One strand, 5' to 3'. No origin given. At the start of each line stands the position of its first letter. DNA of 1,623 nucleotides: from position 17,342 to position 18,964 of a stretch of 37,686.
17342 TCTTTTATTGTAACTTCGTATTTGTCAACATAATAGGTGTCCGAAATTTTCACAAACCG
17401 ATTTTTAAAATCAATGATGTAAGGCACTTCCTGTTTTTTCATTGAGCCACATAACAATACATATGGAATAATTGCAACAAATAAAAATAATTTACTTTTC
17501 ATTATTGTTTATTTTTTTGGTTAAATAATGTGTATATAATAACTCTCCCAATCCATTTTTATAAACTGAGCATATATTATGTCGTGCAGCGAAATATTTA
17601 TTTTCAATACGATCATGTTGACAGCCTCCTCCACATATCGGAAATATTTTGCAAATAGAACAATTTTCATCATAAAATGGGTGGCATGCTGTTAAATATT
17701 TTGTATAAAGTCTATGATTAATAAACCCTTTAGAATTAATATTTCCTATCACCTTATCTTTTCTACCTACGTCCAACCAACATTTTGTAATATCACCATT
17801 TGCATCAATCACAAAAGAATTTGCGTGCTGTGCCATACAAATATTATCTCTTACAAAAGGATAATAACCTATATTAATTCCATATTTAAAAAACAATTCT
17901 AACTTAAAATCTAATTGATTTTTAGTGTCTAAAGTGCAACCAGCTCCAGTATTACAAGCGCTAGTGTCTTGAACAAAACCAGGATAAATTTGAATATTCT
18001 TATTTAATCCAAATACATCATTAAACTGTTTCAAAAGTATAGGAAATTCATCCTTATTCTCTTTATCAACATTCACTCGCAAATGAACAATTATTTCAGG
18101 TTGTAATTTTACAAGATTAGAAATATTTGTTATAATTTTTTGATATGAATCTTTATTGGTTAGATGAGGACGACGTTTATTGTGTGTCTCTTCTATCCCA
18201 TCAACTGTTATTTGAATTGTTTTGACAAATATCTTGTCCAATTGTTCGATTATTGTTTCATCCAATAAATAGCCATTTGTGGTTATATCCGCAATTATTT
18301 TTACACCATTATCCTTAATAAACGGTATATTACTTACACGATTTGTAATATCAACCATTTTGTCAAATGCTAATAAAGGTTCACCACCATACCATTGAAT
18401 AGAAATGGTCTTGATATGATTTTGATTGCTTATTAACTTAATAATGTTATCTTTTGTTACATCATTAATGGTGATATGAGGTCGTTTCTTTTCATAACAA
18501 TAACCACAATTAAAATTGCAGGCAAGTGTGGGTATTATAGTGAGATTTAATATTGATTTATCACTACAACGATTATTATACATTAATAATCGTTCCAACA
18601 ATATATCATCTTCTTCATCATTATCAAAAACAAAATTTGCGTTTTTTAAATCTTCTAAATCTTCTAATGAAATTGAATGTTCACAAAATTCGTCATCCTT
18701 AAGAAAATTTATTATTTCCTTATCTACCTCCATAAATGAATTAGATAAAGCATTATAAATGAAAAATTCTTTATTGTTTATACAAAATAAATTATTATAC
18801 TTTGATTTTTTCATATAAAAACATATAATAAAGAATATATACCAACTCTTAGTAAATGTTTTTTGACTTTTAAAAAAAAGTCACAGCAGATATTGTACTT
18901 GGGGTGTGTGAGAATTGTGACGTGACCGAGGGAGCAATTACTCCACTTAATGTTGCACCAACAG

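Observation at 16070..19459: Compact six-gene operon: two families of GG-leader Cys-rich peptides, each duplicated, around a radical-SAM/SPASM maturase and an FGE-fold protein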

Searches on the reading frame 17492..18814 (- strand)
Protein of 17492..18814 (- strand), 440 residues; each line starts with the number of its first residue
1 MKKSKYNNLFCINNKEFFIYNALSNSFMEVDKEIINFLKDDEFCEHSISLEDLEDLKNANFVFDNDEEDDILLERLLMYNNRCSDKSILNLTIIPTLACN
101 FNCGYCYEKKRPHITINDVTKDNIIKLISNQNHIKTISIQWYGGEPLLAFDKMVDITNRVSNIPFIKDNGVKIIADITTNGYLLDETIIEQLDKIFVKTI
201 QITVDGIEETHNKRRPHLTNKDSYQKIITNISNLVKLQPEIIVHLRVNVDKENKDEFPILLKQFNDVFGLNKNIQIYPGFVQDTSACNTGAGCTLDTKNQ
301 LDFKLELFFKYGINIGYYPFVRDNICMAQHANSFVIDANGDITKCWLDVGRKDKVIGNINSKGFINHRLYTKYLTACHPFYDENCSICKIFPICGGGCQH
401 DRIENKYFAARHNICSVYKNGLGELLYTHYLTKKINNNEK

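Call 3: search_protein_families(library=pfam, proteins=[window:17492-18814:-], max_evalue=1)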
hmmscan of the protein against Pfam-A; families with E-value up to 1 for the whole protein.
window:17492-18814:- (440 aa): 4 families
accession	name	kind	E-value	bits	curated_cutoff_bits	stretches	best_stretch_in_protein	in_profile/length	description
PF04055.27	Radical_SAM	-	1.6e-18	67.9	29.5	1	93-262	1-164/166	Radical SAM superfamily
PF13353.11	Fer4_12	-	3.5e-08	34.3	22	1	98-227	14-136/137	4Fe-4S single cluster domain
PF13186.11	SPASM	-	0.0071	17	21.5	1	326-388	1-66/67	Iron-sulfur cluster-binding domain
PF22140.1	VipD-like_C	-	0.57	11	27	0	13-72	24-83/137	VipD-like, C-terminal domain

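Call 4: search_protein_families(library=ncbifam, proteins=[window:17492-18814:-], max_evalue=1)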
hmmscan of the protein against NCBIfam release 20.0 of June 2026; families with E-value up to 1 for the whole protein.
window:17492-18814:- (440 aa): 59 families (the best 25 are shown)
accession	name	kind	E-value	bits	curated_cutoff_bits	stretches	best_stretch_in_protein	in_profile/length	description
TIGR04334.1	rSAM_Clo7bot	equivalog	9.8e-73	245.3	600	1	2-436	1-439/440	radical SAM/SPASM domain Clo7bot peptide maturase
TIGR04463.1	rSAM_vs_C_rich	equivalog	6.1e-69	232.8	525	1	7-408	2-404/438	TIGR04463 family radical SAM/SPASM RiPP maturase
NF038107.1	rSAM_NF038107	equivalog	1.9e-56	191.7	600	1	1-403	1-405/444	Cys-every-fifth radical SAM/SPASM peptide maturase CefB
NF052473.1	rSAM_FlmE_OhkG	exception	1.5e-48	165.7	500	2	1-266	1-278/481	FlmE/OhkG family radical SAM/SPASM peptide maturase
TIGR04280.1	geopep_mat_rSAM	hypoth_equivalog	1.4e-44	152.8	400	1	1-402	1-396/428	geopeptide radical SAM maturase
NF047865.1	rSAM_PapB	equivalog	1.5e-33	116.4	340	2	90-254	4-166/330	PapB family radical SAM/SPASM ranthipeptide maturase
TIGR04064.1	rSAM_nif11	equivalog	2.4e-25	89.2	518.7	2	85-244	74-234/459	nif11-like peptide radical SAM maturase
TIGR03974.1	rSAM_six_Cys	equivalog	7.9e-24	84.3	425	2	29-266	45-275/451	thioether cross-link-forming SCIFF peptide maturase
NF041298.1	rSAM_mat_DynA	equivalog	8.1e-24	84.3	450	2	93-254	5-164/356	dynobactin maturation radical SAM/SPASM protein DynA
TIGR03906.1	quino_hemo_SAM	equivalog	1.5e-22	79.9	453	2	87-259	92-266/467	quinohemoprotein amine dehydrogenase maturation protein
TIGR04068.1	rSAM_ocin_clost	equivalog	1.7e-21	76.6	500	1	14-266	8-264/462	Cys-rich peptide radical SAM maturase CcpM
TIGR03942.1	sulfatase_rSAM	equivalog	2.1e-21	76.4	349.45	2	97-250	9-164/363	anaerobic sulfatase maturase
TIGR03978.1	rSAM_paired_1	equivalog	2.1e-19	69.6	370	1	12-236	9-229/466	His-Xaa-Ser system radical SAM maturase HxsB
NF041707.1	rSAM_YhhB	equivalog_domain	3.4e-18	65.7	445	2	99-236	12-154/369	cyclophane-forming radical SAM/SPASM peptide maturase YhhB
NF038170.1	lachnocin_rSAM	equivalog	1.7e-17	63.4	550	1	14-241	10-230/440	lachnocin radical SAM maturase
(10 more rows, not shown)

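Call 9: find_encoding_contigs(protein=window:17492-18814:-, flank=10000, max_places=10)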
Protein window:17492-18814:- (440 aa): 1 contig read that carries it; 1 place shown.
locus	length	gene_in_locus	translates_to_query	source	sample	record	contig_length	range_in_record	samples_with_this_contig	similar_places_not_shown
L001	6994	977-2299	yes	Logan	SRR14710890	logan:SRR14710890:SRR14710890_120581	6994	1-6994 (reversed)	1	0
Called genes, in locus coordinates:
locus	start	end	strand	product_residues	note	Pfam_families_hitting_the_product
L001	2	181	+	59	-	?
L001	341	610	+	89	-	-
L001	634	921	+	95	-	-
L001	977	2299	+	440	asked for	PF04055:Radical_SAM, PF13353:Fer4_12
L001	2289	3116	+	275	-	PF03781:FGE-sulfatase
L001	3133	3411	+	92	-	-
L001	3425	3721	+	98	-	-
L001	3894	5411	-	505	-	PF03321:GH3, PF23571:GH3_M, PF23572:GH3_C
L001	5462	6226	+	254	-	PF00288:GHMP_kinases_N, PF08544:GHMP_kinases_C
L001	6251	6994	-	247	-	?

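Call 10: find_homologous_proteins(query=window:17492-18814:-, max_evalue=1e-20)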
Query window:17492-18814:- (440 aa): 1368 proteins with E <= 1e-20 among 5387 candidates; the best 120 are listed.
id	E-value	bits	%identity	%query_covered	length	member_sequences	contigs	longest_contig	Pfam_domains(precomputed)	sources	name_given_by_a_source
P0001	0.0e+0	1010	100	100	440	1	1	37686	PF04055.28,PF13353.12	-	-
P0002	1.3e-231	787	75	99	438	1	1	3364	PF04055.28,PF13353.12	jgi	jgi:uncharacterized protein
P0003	4.3e-210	716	68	98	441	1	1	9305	PF04055.28,PF13353.12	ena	-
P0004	3.5e-188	644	62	99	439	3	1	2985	PF04055.28,PF13353.12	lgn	-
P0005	6.0e-97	344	40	100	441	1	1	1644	PF04055.28,PF13353.12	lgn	-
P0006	2.1e-90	322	41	98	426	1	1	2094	PF04055.28,PF13353.12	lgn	-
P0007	1.6e-89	319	39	95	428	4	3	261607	PF04055.28,PF13353.12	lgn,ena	-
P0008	2.1e-89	319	40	98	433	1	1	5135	PF04055.28,PF13353.12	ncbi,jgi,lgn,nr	ncbi:MAG: radical SAM protein [Bacteroidales bacterium]|jgi:uncharacterized protein|nr:radical SAM p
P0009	4.0e-89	318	37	97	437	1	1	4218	PF04055.28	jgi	-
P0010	2.0e-86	309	40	97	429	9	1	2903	PF04055.28,PF13353.12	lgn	-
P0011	2.7e-86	308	38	94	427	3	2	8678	PF04055.28,PF13353.12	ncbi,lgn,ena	-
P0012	3.5e-86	308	40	95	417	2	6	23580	PF04055.28,PF13353.12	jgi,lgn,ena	-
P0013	5.4e-86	307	36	98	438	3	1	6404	PF04055.28,PF13353.12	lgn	-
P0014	7.0e-86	307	39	99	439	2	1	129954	PF04055.28,PF13353.12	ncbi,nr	ncbi:MAG: SPASM domain-containing protein [Deltaproteobacteria bacterium]|nr:SPASM domain-containing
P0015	3.9e-85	305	38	98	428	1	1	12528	PF04055.28,PF13353.12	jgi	jgi:Arylsulfatase regulator (Fe-S oxidoreductase)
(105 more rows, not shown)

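Call 11: find_encoding_contigs(protein=P0003, flank=10000, max_places=3)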
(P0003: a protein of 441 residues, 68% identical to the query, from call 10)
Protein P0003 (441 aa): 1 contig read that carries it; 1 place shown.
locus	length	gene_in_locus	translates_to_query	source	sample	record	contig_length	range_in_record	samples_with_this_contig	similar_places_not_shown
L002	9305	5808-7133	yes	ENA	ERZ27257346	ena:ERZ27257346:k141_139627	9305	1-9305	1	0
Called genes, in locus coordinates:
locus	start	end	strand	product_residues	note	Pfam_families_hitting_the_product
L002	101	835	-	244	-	-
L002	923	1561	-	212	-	PF19781:DUF6266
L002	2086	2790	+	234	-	-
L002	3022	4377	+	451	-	-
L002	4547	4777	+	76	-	-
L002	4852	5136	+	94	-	-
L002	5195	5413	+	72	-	-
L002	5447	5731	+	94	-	-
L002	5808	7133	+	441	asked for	PF04055:Radical_SAM, PF13353:Fer4_12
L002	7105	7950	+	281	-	PF03781:FGE-sulfatase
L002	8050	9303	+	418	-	?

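Call 12: find_encoding_contigs(protein=P0002, flank=10000, max_places=3)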
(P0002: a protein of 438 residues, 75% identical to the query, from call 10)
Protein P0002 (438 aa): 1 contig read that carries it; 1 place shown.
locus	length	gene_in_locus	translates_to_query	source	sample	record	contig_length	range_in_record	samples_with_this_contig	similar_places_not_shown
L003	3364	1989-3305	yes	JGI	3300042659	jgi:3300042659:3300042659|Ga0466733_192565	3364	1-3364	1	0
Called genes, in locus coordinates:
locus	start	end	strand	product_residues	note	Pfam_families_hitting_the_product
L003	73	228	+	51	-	-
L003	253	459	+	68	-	-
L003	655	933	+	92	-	-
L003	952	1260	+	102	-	-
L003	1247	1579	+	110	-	-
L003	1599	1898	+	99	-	-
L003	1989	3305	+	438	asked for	PF04055:Radical_SAM, PF13353:Fer4_12 (weak)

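Call 13: find_encoding_contigs(protein=P0004, flank=10000, max_places=3)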
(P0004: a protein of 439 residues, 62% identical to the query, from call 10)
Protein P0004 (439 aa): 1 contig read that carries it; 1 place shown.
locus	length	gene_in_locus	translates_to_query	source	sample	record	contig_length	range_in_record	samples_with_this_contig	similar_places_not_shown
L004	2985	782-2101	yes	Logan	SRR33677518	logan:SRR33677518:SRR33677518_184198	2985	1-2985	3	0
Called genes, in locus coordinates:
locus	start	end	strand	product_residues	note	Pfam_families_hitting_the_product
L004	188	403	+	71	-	-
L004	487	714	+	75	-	-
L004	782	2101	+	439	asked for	PF04055:Radical_SAM, PF13353:Fer4_12 (weak)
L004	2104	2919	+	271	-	PF03781:FGE-sulfatase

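Call 22: find_related_loci(query=A3, collection=genome_contigs, flank=6000)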
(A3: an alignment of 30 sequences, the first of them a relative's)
Query A3 (440 aa) in genome_contigs; peptide patterns used: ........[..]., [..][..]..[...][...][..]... (x = any residue, [..] = any of these).
600 stretches matched a pattern (row limit reached: there are more); 589 encode a relative of the query (tblastn E <= 1e-3); the best 80 are kept; 80 distinct loci.
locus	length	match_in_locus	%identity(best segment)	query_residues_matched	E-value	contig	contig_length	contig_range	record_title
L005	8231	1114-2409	39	1-440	2e-93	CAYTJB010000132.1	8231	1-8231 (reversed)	MAG TPA_asm: uncultured Bacteroides sp. isolate binchicken_co113_57 genome assembly, contig: NODE_10622_length_8231_cov_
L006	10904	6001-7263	37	1-430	4e-89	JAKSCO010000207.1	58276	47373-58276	MAG: Bacteroidales bacterium isolate MAG.294 k141_615075, whole genome shotgun sequence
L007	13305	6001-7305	37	1-434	1e-86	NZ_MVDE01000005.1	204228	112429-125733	Labilibaculum manganireducens strain 59.10-2M 2648548735, whole genome shotgun sequence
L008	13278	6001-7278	39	1-434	2e-86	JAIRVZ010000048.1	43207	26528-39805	MAG: Dysgonamonadaceae bacterium isolate Fux382_bin49 k119_268292, whole genome shotgun sequence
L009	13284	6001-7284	34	1-436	1e-85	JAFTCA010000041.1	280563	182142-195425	MAG: Bacteroidales bacterium isolate RGIG3681 Goat_Rumen.Co__c1206503, whole genome shotgun sequence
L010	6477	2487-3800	34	1-440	3e-85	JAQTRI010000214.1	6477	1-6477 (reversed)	MAG: Candidatus Wallbacteria bacterium isolate STB_16 NODE_35441_length_6477_cov_2.894961_Sandtown_B, whole genome shotg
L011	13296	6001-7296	34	1-434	1e-81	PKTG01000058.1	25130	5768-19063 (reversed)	MAG: Candidatus Muiribacterium halophilum isolate BM706 sc_1187, whole genome shotgun sequence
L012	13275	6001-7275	35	4-439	2e-79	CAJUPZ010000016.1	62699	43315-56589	MAG TPA_asm: uncultured Muribaculaceae bacterium isolate MGBC163836 genome assembly, contig: MGBC163836.16, whole genome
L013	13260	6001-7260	37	1-430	9e-85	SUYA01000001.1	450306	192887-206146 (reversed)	MAG: Mediterranea massiliensis isolate SIG138 NODE_65_length_450306_cov_10.161225, whole genome shotgun sequence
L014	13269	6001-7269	37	1-434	1e-80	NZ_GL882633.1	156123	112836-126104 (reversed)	Bacteroides fluxus YIT 12057 Scfld48, whole genome shotgun sequence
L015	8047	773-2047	34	1-430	1e-73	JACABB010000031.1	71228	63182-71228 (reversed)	MAG: Bacteroidales bacterium isolate Cfx3-06 MAG06_31, whole genome shotgun sequence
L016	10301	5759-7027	32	1-430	1e-72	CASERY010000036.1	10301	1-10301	uncultured bacterium isolate CO.O43.metabat-bins.8 genome assembly, contig: CO.O43.metabat-bins.8.fa_k141_6912340, whole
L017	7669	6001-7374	32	1-435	9e-72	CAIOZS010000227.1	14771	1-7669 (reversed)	MAG: uncultured Thermoleophilia bacterium isolate AlinenLipids_bin-3389 genome assembly, contig: bin-3389:227/352, whole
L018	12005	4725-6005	36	4-430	1e-71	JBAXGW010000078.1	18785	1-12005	MAG: Bacteroidota bacterium isolate ELA307 MAG307_78, whole genome shotgun sequence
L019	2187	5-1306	32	4-434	8e-74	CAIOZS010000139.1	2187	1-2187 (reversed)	MAG: uncultured Thermoleophilia bacterium isolate AlinenLipids_bin-3389 genome assembly, contig: bin-3389:139/352, whole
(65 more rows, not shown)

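Call 47: search_protein_families(library=pfam, proteins=[L002:8050-9303:+, L002:3022-4377:+, L002:2086-2790:+, L002:101-835:-], max_evalue=0.001)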
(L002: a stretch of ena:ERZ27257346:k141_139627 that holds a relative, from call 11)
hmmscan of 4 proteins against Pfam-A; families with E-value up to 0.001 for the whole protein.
L002:8050-9303:+ (418 aa): 2 families
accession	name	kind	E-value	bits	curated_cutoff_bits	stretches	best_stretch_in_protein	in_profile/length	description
PF03412.21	Peptidase_C39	-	1.7e-30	106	22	1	1-118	11-121/133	Peptidase C39 family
PF00664.28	ABC_membrane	-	1.3e-25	91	28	1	171-418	5-255/274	ABC transporter transmembrane region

L002:3022-4377:+ (451 aa): 0 families

L002:2086-2790:+ (234 aa): 0 families

L002:101-835:- (244 aa): 1 family
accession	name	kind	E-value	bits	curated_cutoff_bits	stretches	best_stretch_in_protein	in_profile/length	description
PF14289.11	DUF4369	-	8.5e-06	26.7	25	1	43-137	2-91/91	Domain of unknown function (DUF4369)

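Call 51: search_solved_structures(query=window:17492-18814:-, max_evalue=0.00001)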
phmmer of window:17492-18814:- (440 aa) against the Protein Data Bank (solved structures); distinct sequences matched with E-value up to 0.00001: 1.
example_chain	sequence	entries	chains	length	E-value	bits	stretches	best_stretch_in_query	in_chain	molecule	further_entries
5wgg_A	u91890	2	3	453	2.7e-10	43.1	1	83-256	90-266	Radical SAM domain protein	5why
